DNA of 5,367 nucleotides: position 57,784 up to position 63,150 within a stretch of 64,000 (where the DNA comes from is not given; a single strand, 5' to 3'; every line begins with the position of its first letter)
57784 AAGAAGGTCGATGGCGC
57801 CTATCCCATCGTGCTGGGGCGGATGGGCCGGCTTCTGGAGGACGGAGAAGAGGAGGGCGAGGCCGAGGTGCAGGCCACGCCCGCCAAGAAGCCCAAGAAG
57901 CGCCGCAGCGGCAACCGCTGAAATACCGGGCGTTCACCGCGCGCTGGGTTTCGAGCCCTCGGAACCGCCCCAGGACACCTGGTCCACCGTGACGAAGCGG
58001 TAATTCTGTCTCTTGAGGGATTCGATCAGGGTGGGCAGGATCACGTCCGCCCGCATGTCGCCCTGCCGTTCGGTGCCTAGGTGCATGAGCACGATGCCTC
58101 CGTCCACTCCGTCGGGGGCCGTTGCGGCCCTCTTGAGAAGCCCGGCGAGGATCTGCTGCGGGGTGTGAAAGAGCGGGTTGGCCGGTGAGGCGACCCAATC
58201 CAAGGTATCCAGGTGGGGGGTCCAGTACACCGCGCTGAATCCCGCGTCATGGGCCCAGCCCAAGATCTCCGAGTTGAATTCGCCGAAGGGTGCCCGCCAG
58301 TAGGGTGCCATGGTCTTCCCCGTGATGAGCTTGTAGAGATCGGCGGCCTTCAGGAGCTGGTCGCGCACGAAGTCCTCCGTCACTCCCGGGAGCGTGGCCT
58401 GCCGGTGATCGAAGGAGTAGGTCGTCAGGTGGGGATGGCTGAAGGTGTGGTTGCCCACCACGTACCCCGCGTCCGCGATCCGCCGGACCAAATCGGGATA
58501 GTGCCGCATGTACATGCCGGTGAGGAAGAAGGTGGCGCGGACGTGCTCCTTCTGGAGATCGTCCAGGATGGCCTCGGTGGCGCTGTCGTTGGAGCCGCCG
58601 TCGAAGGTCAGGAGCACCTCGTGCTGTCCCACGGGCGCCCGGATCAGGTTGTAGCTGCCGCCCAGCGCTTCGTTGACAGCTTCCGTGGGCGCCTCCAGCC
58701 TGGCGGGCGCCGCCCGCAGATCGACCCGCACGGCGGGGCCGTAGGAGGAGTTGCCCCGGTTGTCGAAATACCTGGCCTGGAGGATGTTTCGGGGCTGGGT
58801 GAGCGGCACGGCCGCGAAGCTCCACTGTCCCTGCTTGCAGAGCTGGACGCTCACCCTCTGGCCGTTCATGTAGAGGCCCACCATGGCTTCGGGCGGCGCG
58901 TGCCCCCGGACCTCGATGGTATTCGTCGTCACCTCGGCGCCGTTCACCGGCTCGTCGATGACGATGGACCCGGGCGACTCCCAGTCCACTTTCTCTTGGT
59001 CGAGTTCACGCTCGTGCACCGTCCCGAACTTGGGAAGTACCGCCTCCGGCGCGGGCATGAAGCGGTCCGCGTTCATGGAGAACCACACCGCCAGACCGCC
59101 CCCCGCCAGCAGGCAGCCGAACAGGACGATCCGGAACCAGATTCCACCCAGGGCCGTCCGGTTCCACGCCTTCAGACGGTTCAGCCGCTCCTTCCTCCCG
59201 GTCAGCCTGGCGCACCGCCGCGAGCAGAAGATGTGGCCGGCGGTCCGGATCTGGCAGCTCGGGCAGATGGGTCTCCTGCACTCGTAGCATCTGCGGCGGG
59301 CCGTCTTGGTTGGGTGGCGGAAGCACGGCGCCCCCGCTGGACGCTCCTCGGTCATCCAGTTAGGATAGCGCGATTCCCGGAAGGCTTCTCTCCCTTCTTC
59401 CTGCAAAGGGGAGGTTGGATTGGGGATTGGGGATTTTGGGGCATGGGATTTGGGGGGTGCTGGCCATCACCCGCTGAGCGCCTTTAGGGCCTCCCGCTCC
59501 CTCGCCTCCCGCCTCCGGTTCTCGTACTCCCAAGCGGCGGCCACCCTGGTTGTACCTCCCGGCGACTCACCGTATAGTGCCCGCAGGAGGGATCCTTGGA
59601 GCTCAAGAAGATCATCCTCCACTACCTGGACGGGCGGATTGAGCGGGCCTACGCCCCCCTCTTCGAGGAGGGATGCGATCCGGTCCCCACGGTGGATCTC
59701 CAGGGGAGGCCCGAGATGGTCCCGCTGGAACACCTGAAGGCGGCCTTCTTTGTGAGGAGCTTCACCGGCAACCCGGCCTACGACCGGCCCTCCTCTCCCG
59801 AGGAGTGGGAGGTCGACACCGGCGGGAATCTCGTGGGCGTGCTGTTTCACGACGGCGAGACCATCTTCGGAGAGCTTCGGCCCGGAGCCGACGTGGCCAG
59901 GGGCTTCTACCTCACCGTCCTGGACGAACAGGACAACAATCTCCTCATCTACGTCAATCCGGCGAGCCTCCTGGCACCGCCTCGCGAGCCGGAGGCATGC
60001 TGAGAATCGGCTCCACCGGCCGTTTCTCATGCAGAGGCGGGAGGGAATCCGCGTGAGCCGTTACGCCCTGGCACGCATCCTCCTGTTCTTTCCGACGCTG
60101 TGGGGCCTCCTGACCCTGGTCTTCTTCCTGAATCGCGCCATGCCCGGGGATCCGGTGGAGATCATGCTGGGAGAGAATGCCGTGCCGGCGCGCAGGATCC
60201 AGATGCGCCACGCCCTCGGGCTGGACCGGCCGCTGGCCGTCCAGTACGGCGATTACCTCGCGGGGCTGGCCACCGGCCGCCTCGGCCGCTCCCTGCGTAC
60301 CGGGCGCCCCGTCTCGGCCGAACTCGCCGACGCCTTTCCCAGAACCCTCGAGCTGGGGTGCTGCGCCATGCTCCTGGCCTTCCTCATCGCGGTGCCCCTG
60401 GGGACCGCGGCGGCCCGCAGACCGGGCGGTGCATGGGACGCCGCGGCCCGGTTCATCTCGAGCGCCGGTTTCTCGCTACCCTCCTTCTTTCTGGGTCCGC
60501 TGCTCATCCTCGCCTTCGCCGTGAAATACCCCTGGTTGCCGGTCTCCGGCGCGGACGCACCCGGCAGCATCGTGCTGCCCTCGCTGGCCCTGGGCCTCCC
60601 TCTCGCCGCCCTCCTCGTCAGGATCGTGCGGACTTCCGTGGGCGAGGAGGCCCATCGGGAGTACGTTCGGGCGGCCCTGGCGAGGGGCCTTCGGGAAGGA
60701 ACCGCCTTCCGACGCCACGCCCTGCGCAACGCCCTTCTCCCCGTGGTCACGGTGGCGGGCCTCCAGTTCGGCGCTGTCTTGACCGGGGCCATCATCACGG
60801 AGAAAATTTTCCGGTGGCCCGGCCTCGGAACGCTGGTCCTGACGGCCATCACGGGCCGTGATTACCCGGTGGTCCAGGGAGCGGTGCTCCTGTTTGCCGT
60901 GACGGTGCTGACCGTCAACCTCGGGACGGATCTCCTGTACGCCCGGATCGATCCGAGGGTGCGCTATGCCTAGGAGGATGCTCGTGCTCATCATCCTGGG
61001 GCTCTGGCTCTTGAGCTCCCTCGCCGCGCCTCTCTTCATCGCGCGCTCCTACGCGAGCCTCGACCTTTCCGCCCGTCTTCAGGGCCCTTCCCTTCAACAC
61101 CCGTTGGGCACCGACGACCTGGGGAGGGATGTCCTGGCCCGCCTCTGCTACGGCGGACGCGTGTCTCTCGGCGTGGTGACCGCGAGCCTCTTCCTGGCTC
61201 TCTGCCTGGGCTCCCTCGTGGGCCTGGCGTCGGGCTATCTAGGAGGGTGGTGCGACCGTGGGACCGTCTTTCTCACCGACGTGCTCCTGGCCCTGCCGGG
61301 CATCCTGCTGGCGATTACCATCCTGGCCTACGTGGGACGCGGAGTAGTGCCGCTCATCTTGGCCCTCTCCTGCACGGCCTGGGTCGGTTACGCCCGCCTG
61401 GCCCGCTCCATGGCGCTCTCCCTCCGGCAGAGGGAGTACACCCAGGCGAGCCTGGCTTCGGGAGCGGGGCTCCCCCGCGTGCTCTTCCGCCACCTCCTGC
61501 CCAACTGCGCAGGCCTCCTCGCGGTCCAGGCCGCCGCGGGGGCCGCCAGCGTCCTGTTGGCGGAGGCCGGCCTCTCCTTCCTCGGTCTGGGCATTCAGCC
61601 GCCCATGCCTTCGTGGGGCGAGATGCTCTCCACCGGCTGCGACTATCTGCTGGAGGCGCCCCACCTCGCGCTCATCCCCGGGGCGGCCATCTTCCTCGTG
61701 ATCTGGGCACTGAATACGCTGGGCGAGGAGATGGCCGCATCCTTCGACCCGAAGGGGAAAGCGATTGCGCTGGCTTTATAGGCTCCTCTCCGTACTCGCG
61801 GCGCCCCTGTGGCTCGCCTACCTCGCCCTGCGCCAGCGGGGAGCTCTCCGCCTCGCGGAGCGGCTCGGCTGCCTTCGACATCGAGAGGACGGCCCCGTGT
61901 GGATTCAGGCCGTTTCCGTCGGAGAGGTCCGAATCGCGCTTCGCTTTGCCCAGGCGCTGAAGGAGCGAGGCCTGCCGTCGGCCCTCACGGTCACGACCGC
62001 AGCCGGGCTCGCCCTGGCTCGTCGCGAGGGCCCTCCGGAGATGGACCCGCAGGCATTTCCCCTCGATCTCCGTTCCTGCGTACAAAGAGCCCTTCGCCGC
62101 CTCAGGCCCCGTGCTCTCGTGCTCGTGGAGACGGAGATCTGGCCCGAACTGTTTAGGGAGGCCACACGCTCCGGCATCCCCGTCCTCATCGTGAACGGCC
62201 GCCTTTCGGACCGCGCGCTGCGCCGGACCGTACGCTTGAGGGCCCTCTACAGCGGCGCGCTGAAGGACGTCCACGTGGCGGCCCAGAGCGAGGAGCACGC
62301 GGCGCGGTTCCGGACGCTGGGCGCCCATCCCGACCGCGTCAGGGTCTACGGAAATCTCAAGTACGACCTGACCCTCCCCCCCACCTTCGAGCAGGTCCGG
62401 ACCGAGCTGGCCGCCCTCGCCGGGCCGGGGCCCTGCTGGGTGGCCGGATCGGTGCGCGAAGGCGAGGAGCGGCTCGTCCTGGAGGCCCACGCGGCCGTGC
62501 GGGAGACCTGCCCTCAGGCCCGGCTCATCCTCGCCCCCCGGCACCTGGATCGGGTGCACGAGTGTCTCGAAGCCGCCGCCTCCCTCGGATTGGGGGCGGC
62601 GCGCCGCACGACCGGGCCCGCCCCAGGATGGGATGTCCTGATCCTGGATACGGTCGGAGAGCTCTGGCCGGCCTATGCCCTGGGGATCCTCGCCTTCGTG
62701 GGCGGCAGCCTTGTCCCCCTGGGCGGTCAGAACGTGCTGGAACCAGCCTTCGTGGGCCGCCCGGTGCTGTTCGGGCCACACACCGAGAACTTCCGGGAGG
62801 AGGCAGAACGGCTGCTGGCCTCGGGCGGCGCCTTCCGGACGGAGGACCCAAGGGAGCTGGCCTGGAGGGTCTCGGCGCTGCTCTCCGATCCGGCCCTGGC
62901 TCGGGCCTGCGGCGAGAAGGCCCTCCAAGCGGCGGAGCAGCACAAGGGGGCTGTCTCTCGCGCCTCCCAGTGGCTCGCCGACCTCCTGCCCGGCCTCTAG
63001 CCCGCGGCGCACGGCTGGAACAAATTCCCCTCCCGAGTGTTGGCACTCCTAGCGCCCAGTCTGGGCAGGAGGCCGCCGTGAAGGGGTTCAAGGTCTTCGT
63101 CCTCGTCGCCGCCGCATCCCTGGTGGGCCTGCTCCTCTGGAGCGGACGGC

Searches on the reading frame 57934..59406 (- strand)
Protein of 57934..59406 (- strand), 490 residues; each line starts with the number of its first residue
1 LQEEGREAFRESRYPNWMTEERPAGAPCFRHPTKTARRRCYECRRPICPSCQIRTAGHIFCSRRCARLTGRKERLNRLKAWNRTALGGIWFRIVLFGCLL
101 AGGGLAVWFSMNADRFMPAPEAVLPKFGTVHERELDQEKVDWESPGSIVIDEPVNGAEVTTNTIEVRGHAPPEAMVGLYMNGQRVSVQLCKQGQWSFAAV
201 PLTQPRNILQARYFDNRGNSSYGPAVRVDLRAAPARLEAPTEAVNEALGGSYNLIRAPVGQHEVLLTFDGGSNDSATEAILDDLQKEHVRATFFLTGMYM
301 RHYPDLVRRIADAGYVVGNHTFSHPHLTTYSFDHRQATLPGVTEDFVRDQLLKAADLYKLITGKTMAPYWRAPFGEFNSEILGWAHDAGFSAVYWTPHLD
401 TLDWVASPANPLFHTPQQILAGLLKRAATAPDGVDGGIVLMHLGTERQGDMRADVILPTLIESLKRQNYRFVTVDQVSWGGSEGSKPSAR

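Call 38: search_protein_families(library=pfam, proteins=[window:57934-59406:-], max_evalue=0.001)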
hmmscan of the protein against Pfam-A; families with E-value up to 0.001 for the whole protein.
window:57934-59406:- (490 aa): 3 families
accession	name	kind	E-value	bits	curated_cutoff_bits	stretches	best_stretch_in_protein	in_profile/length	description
PF01522.26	Polysacc_deac_1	-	4.5e-28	98.1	23.1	1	259-392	4-123/124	Polysaccharide deacetylase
PF00643.29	zf-B_box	-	6.7e-05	23.4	24.1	1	27-54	5-30/42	B-box zinc finger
PF09136.16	Glucodextran_B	-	9.1e-05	22.7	27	1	148-221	3-73/83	Glucodextranase, domain B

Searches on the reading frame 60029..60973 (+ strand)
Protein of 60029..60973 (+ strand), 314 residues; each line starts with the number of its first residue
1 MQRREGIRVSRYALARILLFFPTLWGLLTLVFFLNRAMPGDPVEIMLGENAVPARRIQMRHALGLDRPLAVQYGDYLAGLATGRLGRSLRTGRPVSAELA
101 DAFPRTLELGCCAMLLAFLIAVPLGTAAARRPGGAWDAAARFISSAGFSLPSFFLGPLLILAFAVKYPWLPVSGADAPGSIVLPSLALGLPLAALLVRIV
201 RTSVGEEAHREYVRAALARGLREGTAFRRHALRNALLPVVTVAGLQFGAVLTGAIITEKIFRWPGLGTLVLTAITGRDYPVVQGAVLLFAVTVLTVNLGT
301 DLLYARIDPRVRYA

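Call 70: search_protein_families(library=pfam, proteins=[window:60029-60973:+], max_evalue=0.0001)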
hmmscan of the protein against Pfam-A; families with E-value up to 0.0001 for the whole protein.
window:60029-60973:+ (314 aa): 2 families
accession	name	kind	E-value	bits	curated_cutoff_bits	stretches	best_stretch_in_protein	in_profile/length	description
PF00528.27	BPD_transp_1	-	8.7e-43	146.6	26.4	1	121-312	1-183/184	Binding-protein-dependent transport system inner membrane component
PF19300.4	BPD_transp_1_N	-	2.8e-11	44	23.8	1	14-108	6-112/114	Binding-prot-dependent transport system membrane comp, N-term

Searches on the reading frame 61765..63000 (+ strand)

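Call 70: search_protein_families(library=pfam, proteins=[window:61765-63000:+], max_evalue=0.0001)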
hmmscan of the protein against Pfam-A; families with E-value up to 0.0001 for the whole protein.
window:61765-63000:+ (411 aa): 1 family
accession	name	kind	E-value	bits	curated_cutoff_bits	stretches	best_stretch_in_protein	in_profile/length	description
PF04413.22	Glycos_transf_N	-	5.6e-51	173.1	23.9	1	29-201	2-178/179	3-Deoxy-D-manno-octulosonic-acid transferase (kdotransferase)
